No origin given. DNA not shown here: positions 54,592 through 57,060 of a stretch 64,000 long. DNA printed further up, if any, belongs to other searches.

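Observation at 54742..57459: AEP primase-like domain fused to an SF2 DEXH helicase, plus a coupled 179-aa partner: candidate undescribed defence or selfish-replication module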

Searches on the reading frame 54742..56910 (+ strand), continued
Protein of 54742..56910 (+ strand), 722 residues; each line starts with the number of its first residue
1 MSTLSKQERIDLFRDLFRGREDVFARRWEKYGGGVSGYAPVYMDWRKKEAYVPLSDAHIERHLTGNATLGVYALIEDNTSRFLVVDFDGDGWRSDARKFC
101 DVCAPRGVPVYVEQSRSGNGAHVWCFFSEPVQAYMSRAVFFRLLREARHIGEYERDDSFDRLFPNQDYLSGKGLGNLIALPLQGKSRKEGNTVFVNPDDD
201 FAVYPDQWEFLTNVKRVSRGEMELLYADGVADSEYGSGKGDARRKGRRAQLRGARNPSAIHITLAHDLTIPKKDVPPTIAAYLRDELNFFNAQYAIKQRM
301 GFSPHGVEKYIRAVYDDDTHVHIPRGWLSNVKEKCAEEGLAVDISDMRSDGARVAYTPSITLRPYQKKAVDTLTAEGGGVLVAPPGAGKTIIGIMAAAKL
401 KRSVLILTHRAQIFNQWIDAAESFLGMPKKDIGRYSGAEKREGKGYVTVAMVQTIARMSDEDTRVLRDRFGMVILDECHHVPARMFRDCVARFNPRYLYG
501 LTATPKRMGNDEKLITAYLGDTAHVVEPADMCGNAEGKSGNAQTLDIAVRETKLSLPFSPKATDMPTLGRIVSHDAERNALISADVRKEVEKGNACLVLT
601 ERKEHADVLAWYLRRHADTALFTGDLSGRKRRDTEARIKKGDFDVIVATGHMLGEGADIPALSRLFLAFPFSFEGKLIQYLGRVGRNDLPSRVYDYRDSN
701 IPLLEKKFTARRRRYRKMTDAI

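Call 31: find_related_loci(query=A1, collection=metagenome_contigs, flank=8000)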
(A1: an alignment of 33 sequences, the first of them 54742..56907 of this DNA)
Query A1 (722 aa) in metagenome_contigs; peptide patterns used: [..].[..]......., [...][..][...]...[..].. (x = any residue, [..] = any of these).
600 stretches matched a pattern (row limit reached: there are more); 563 encode a relative of the query (tblastn E <= 1e-3); the best 80 are kept; 80 distinct loci.
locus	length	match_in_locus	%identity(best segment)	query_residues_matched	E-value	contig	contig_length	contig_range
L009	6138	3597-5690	48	4-717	0e+0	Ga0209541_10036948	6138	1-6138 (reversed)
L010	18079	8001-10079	44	4-718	0e+0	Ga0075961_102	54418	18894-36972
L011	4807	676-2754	44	4-718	0e+0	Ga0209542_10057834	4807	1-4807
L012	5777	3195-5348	44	1-718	0e+0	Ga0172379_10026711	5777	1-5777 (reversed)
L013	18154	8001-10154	44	1-717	0e+0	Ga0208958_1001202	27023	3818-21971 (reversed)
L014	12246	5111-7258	44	4-722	0e+0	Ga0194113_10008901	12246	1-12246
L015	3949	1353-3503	43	3-717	0e+0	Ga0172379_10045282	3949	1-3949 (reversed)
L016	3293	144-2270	44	4-717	0e+0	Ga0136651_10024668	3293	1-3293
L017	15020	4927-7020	48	4-717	0e+0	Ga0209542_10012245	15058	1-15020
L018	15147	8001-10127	43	4-717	0e+0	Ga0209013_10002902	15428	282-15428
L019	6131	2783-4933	42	1-717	0e+0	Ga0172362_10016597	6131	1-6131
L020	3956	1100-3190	43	1-717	0e+0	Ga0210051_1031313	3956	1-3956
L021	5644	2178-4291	47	4-722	0e+0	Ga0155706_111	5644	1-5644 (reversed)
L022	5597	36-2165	42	4-706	0e+0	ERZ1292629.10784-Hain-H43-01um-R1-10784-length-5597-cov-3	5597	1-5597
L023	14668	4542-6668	42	1-717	0e+0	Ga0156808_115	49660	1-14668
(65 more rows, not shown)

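Call 32: find_related_loci(query=A1, collection=viral_contigs, flank=8000)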
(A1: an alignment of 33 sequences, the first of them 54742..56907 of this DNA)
Query A1 (722 aa) in viral_contigs; peptide patterns used: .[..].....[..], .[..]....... (x = any residue, [..] = any of these).
561 stretches matched a pattern; 498 encode a relative of the query (tblastn E <= 1e-3); the best 80 are kept; 80 distinct loci.
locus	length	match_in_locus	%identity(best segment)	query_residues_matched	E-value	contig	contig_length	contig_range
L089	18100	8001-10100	49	4-717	0e+0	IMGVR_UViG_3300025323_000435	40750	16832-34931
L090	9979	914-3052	37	6-718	4e-171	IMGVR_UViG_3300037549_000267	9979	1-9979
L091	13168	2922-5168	32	4-715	9e-110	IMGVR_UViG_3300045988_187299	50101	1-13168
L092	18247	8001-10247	31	4-715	2e-103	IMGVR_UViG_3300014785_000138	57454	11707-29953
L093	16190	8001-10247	31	4-715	3e-102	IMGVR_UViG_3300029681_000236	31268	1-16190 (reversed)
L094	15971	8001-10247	31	4-715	6e-102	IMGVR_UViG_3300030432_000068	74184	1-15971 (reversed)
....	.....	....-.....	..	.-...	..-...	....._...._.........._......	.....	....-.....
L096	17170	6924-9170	30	4-715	3e-100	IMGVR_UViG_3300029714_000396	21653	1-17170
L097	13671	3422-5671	31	3-715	1e-99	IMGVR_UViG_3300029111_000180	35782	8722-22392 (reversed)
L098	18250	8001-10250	31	3-715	2e-99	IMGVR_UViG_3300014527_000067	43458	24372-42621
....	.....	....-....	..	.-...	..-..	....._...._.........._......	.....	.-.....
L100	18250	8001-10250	31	3-715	4e-99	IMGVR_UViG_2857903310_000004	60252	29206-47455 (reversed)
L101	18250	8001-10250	31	3-715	7e-96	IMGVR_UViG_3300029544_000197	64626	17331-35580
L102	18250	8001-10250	31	3-715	7e-96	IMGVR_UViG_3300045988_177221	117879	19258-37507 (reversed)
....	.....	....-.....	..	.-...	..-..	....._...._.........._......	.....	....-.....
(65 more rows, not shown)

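Call 38: search_dna_similar(query=window:54742-56907:+, collection=plasmids, mode=protein, max_evalue=1e-10, max_rows=25)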
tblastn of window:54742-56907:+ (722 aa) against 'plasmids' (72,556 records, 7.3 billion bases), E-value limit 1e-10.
Records with a match: 125; places in all: 135; records where one place covers at least 80% of the query: 98.
Best place of each record, by identity: <60% 125.
By first word of the organism name: Acinetobacter 12; Escherichia 10; Sinorhizobium 9; Rhizobium 7; Dinoroseobacter 6; Bacillus 6; Bradyrhizobium 5; Paracoccus 4; Lacticaseibacillus 4; Klebsiella 4; and 40 more.
By predicted mobility (MOB-suite, as given by PLSDB): conjugative 49; non-mobilizable 49; mobilizable 27.
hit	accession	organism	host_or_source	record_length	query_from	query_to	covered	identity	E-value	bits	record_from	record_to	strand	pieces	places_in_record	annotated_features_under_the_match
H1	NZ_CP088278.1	Bradyrhizobium barranii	Glycine max cv. AC Glengarry,cell ...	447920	5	718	99%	34.6%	8e-105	359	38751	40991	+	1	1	DEAD/DEAH box helicase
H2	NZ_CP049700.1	Bradyrhizobium barranii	Glycine max cv. AC Glengarry,cell ...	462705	5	718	99%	34.6%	8e-105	359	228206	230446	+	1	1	DEAD/DEAH box helicase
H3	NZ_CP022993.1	Paraburkholderia aromaticivorans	-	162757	3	718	99%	34.4%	4e-104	357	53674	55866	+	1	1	DEAD/DEAH box helicase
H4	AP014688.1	Bradyrhizobium diazoefficiens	Glycine max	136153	5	718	99%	34.4%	2e-103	355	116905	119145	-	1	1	type III restriction protein res subunit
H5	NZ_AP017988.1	Aminobacter sp. SS-2016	Lotus japoicus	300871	5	718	99%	34.4%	2e-105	361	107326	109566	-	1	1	DEAD/DEAH box helicase family protein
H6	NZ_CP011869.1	Pseudonocardia sp. HH130629-09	Apterostigma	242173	5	718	99%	34.4%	3e-94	328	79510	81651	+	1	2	DEAD/DEAH box helicase family protein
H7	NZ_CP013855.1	Pseudonocardia sp. HH130630-07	Apsterostigma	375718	5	718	99%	34.4%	3e-94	328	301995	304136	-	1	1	DEAD/DEAH box helicase family protein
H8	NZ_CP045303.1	Azotobacter salinestris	cell culture,soil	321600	2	718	99%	34.2%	2e-101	349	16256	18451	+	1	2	DEAD/DEAH box helicase family protein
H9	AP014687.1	Bradyrhizobium diazoefficiens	Glycine max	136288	5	718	99%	34.3%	2e-104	358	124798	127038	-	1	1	type III restriction protein res subunit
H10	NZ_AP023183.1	Paraburkholderia sp. PGU19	Physopelta gutta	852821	3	718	99%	34.1%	9e-104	356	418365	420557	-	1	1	DEAD/DEAH box helicase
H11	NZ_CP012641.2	Massilia sp. WG5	cell culture,soil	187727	2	718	99%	34.0%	4e-102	351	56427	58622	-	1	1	DEAD/DEAH box helicase family protein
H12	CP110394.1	Burkholderia sp. JSH-S8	Tetrastigma hemsleyanum Diels et Gilg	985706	2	718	99%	33.9%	2e-101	350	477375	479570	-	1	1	DEAD/DEAH box helicase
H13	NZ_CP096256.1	Bradyrhizobium barranii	Glycine max cv. AC Glengarry,Cell ...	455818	5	718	99%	34.0%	5e-103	354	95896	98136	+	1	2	DEAD/DEAH box helicase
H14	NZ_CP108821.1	Streptomyces chartreusis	-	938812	7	713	98%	34.3%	2e-74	328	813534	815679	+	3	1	histone-like nucleoid-structuring protein Lsr2 | DEAD/DEAH box helicase family protein | hypothetical protein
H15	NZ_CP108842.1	Streptomyces chartreusis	-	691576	7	713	98%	34.3%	1e-74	329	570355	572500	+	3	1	histone-like nucleoid-structuring protein Lsr2 | DEAD/DEAH box helicase family protein | hypothetical protein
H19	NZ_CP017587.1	Pantoea stewartii subsp. stewartii DC283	Zea mays,Strain was received from ...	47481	1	718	99%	33.3%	7e-99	342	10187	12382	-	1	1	DEAD/DEAH box helicase family protein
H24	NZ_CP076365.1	Gemmobacter fulvus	cell culture,Anabaena culture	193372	8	718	98%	33.4%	1e-106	364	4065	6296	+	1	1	DEAD/DEAH box helicase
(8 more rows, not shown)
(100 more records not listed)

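Call 39: search_dna_similar(query=window:54742-56907:+, collection=phages, mode=protein, max_evalue=1e-10, max_rows=15)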
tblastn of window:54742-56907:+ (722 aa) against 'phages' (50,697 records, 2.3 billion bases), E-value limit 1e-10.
Records with a match: 116; places in all: 116; records where one place covers at least 80% of the query: 0.
Best place of each record, by identity: <60% 116.
By first word of the organism name: Vibrio 82; Pseudomonas 12; Bacillus 9; Rhizobium 4; Stenotrophomonas 3; Rhodobacter 1; Microcystis 1; Erwinia 1; Pantoea 1; Burkholderia 1; and 1 more.
By host as written in the record: Vibrio harveyi BAA-1116 36; Vibrio campbellii BB120 7; Pseudomonas aeruginosa 5; - 5; Bacillus cereus 4; Vibrio parahaemolyticus 4; Vibrio cholerae 4; Vibrio alginolyticus 3; and 37 more.
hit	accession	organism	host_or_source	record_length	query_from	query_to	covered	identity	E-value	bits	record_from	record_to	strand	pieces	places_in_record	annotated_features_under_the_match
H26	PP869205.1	Pseudomonas phage PA_L9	Pseudomonas aeruginosa (clinical ...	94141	276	686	57%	27.2%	6e-15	86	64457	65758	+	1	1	PAL9_88: DNA replication protein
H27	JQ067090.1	Pseudomonas phage PaMx31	Pseudomonas aeruginosa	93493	276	686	57%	27.2%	7e-15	85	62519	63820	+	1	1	record has no annotation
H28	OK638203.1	Pseudomonas phage BHU-17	Pseudomonas aeruginosa MTCC 5928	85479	276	686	57%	27.2%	9e-15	85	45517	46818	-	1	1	record has no annotation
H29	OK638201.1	Pseudomonas phage BHU-1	Pseudomonas aeruginosa MTCC 5926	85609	276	686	57%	27.2%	9e-15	85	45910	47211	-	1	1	record has no annotation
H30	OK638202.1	Pseudomonas phage BHU-15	Pseudomonas aeruginosa MTCC 5927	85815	276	686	57%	27.2%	9e-15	85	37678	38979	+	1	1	record has no annotation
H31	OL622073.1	Pseudomonas phage Pa BHU-17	Pseudomonas aeruginosa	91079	276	686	57%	27.2%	9e-15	85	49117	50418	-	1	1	hypothetical protein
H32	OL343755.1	Pseudomonas phage BHU-1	Pseudomonas aeruginosa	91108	276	686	57%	27.2%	9e-15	85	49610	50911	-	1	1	hypothetical protein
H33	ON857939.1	Pseudomonas phage vB_PaeS_FBPa45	Pseudomonas sp.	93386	276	686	57%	27.2%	9e-15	85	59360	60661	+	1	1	hypothetical protein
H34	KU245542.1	Pseudomonas phage SM1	Pseudomonas aeruginosa USM AR2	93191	276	686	57%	27.2%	1e-14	84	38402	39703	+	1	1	hypothetical protein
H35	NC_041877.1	Pseudomonas phage SM1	Pseudomonas aeruginosa USM AR2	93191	276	686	57%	27.2%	1e-14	84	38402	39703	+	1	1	hypothetical protein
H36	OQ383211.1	Pseudomonas phage UF_RH6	Pseudomonas aeruginosa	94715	276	686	57%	27.2%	1e-14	84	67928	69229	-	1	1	hypothetical protein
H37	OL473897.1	Pseudomonas phage Pa BHU-15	Pseudomonas aeruginosa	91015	276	686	57%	27.2%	2e-14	84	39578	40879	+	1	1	hypothetical protein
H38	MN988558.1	Rhizobium phage RHph_Y1_11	Rhizobium phaseoli Y1_11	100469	294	704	57%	26.7%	4e-23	112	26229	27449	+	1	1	ATP-dependent RNA-DNA and DNA-DNA helicase protein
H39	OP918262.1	Vibrio phage LV6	Vibrio harveyi LV6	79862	298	722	59%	24.5%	3e-18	96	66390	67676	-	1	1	putative DNA helicase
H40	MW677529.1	Rhodobacter phage RcZahn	Rhodobacter capsulatus YW1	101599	316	718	56%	25.8%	1e-17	94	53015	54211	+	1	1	58: DNA helicase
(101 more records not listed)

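Call 40: get_annotated_region(hit=H19, flank=6000)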
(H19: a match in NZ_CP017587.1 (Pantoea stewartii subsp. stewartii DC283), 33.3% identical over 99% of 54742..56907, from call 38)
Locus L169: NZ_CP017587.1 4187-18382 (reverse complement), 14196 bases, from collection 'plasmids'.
description: Pantoea stewartii subsp. stewartii DC283 plasmid pDSJ06, complete sequence
organism: Pantoea stewartii subsp. stewartii DC283 (NCBI taxid 660596)
taxonomy: Bacteria; Pseudomonadota; Gammaproteobacteria; Enterobacterales; Erwiniaceae; Pantoea; Pantoea stewartii; Pantoea stewartii subsp. stewartii DC283
host: -; source: Zea mays,Strain was received from Susanne von Bodman laboratory in University of Connecticut; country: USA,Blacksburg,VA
typing (MOB-suite, as given by PLSDB): non-mobilizable; replicon IncN,rep_cluster_2203
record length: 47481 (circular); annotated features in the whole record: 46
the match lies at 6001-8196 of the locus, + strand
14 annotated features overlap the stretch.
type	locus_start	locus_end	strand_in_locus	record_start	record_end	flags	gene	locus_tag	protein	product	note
CDS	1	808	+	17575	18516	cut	-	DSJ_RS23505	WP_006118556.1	Rpn family recombination-promoting nuclease/putative transposase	-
CDS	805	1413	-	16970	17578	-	-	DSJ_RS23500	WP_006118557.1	DUF2913 family protein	-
CDS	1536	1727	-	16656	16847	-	-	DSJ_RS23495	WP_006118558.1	hypothetical protein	-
CDS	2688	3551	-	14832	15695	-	repA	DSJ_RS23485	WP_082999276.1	incFII family plasmid replication initiator RepA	GO:0006276 - plasmid maintenance [Evidence IEA]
CDS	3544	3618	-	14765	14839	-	tap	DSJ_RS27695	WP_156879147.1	RepA leader peptide Tap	GO:0006276 - plasmid maintenance [Evidence IEA]; GO:0031556 - transcriptional attenuation by ribosome [Evidence IEA]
CDS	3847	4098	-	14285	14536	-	-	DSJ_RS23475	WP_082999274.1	replication regulatory protein RepA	-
CDS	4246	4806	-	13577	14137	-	-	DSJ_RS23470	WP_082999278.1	phospholipase D family protein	-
CDS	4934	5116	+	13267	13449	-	-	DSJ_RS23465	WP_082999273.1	hypothetical protein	-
CDS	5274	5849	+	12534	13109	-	-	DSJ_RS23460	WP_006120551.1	recombinase family protein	GO:0006310 - DNA recombination [Evidence IEA]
CDS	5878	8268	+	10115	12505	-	-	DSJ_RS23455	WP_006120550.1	DEAD/DEAH box helicase family protein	-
CDS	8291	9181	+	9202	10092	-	-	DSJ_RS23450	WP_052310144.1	DUF4158 domain-containing protein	-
CDS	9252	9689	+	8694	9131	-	-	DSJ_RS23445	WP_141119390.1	hypothetical protein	-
CDS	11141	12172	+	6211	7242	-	-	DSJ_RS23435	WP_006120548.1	translocated effector protein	-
CDS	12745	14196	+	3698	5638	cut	-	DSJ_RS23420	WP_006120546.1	pentapeptide repeat-containing protein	-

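Call 41: get_annotated_region(hit=H24, flank=6000)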
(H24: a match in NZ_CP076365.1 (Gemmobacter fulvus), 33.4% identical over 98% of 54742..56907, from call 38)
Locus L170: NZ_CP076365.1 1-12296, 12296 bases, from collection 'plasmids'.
description: Gemmobacter fulvus strain con5 plasmid p4, complete sequence
organism: Gemmobacter fulvus (NCBI taxid 2840474)
taxonomy: Bacteria; Pseudomonadota; Alphaproteobacteria; Rhodobacterales; Paracoccaceae; Gemmobacter; Gemmobacter fulvus
host: -; source: cell culture,Anabaena culture; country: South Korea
typing (MOB-suite, as given by PLSDB): non-mobilizable; replicon rep_cluster_579
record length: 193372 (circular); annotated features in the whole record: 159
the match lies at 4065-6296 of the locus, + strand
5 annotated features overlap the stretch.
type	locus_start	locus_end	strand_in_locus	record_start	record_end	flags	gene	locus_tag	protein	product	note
CDS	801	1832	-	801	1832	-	-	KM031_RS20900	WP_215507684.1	toprim domain-containing protein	-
CDS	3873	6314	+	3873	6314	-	-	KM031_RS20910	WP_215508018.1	DEAD/DEAH box helicase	-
CDS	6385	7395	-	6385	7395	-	-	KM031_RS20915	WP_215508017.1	tyrosine-type recombinase/integrase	GO:0015074 - DNA integration [Evidence IEA]; GO:0006310 - DNA recombination [Evidence IEA]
CDS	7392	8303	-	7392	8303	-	-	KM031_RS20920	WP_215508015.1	tyrosine-type recombinase/integrase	GO:0015074 - DNA integration [Evidence IEA]; GO:0006310 - DNA recombination [Evidence IEA]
CDS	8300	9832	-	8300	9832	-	-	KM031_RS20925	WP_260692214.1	tyrosine-type recombinase/integrase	GO:0015074 - DNA integration [Evidence IEA]; GO:0006310 - DNA recombination [Evidence IEA]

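Call 59: find_encoding_contigs(protein=P0129, flank=10000, max_places=2)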
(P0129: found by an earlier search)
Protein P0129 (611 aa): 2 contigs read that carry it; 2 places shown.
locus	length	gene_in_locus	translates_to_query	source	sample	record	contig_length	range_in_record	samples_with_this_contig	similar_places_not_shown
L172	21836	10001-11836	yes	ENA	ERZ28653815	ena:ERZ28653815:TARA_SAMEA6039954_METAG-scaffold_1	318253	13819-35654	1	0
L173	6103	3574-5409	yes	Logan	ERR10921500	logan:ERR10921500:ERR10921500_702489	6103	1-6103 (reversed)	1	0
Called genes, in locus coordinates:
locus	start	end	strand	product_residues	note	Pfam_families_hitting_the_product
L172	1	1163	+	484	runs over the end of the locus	PF01425:Amidase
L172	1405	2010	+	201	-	-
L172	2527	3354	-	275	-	-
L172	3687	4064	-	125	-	-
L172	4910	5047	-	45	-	-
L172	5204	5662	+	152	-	-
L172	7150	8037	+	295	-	PF03462:PCRF, PF00472:RF-1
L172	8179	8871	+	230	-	PF00005:ABC_tran, PF02463:SMC_N (weak), PF13304:AAA_21 (weak)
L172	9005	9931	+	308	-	PF18075:FtsX_ECD, PF02687:FtsX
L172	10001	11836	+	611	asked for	PF06418:CTP_synth_N, PF00117:GATase, PF07722:Peptidase_C26 (weak)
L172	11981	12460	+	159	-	-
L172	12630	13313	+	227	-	PF14528:LAGLIDADG_3 (faint)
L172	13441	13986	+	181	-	PF00583:Acetyltransf_1, PF13673:Acetyltransf_10, PF13508:Acetyltransf_7, PF08445:FR47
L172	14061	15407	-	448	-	PF00270:DEAD, PF04851:ResIII (weak), PF00271:Helicase_C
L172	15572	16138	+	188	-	PF00583:Acetyltransf_1 (faint)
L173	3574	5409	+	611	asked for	PF06418:CTP_synth_N, PF00117:GATase, PF07722:Peptidase_C26 (weak)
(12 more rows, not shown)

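Call 60: find_encoding_contigs(protein=P0125, flank=10000, max_places=2)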
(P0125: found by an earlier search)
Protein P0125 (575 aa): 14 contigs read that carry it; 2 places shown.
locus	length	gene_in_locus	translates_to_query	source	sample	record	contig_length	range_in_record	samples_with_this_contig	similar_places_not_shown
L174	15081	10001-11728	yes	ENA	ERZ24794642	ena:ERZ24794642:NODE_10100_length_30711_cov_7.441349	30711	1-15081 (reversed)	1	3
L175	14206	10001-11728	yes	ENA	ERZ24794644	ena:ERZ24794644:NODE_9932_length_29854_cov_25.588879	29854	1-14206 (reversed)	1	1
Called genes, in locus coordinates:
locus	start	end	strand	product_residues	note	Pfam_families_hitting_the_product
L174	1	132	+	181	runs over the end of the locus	-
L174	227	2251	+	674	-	PF22745:Nlig-Ia, PF01653:DNA_ligase_aden, PF03120:OB_DNA_ligase, PF14520:HHH_5 (faint), PF12826:HHH_2, PF00533:BRCT, PF12738:PTCB-BRCT (weak)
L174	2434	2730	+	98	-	PF02686:GatC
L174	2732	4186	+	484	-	PF01425:Amidase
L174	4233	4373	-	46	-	-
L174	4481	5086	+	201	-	-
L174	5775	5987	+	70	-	-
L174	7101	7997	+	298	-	PF03462:PCRF, PF00472:RF-1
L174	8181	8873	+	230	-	PF00005:ABC_tran, PF13304:AAA_21 (faint)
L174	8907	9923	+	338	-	PF18075:FtsX_ECD, PF02687:FtsX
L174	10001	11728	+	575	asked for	PF06418:CTP_synth_N, PF00117:GATase, PF07722:Peptidase_C26 (weak)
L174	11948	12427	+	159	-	PF08010:Phage_30_3 (weak)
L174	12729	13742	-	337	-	PF01867:Cas_Cas1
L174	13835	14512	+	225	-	-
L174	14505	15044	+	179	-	-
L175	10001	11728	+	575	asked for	PF06418:CTP_synth_N, PF00117:GATase, PF07722:Peptidase_C26 (weak)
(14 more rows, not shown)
